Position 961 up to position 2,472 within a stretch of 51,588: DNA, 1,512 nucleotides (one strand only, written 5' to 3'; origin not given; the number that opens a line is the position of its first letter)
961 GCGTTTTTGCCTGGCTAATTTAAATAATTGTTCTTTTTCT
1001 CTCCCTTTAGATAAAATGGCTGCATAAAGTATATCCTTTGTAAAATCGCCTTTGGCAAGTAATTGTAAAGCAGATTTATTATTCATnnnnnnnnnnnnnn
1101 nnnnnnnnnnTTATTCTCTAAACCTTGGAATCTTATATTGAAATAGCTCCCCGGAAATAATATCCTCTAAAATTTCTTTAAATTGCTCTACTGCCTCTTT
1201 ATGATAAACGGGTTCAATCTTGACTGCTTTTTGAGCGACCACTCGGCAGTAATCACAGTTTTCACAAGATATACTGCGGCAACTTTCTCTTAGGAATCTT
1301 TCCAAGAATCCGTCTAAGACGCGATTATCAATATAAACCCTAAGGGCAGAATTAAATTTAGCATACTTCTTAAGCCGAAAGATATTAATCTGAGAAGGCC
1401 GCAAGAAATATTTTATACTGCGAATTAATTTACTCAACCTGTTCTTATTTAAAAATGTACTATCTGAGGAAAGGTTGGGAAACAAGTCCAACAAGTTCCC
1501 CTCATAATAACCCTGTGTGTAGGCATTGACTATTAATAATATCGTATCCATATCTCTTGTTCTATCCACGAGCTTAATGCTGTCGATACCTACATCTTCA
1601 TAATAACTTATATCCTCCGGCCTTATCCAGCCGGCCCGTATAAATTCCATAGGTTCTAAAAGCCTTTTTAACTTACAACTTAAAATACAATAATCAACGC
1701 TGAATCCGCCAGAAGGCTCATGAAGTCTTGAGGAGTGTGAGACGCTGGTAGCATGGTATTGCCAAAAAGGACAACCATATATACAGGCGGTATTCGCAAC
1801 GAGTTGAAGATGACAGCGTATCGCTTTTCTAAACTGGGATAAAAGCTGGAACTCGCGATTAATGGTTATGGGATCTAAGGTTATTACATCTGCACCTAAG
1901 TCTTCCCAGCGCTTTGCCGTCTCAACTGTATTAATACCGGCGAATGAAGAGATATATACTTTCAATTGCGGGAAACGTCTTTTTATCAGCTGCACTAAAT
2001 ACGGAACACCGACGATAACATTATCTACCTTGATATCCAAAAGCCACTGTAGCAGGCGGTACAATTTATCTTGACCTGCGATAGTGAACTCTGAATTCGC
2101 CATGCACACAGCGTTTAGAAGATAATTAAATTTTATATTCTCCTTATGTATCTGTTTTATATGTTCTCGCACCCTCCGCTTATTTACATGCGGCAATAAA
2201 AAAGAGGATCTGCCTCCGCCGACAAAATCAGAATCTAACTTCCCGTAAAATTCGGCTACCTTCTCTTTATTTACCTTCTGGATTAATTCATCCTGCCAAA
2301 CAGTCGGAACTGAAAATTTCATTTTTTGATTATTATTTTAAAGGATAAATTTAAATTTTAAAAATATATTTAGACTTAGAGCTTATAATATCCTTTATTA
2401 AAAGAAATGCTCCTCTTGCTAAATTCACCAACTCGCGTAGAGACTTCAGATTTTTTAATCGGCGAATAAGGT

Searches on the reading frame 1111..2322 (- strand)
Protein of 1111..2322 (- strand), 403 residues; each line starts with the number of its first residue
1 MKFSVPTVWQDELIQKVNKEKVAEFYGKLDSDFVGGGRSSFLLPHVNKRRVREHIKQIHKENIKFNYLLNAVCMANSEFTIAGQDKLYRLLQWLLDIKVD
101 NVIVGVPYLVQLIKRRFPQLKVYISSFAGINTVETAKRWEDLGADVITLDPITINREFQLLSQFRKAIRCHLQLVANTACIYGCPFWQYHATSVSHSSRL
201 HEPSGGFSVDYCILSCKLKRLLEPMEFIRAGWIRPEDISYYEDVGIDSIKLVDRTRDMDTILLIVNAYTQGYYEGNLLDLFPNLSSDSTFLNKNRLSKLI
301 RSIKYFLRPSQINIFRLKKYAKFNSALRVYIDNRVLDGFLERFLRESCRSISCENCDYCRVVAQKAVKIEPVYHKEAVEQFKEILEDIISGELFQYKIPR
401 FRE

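Call 5: search_protein_families(library=pfam, proteins=[window:1111-2322:-], max_evalue=0.001)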
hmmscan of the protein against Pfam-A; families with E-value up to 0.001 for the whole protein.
window:1111-2322:- (403 aa): 1 family
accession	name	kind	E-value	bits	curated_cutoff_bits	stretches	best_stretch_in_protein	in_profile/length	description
PF01136.24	Peptidase_U32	-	6.3e-11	42.4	22.4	1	85-147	2-64/233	Peptidase family U32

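Call 8: search_protein_families(library=ncbifam, proteins=[window:1111-2322:-], max_evalue=0.01)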
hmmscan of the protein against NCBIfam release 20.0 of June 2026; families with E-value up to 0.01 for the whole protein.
window:1111-2322:- (403 aa): 2 families
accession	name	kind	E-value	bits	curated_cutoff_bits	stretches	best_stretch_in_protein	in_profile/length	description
NF011996.0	PRK15452.1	equivalog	2.1e-05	23.6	534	1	46-149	44-141/449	prephenate-dependent tRNA uridine(34) hydroxylase TrhP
NF004546.0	PRK05888.3-3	equivalog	0.006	16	260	0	294-377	22-93/196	NADH-quinone oxidoreductase subunit NuoI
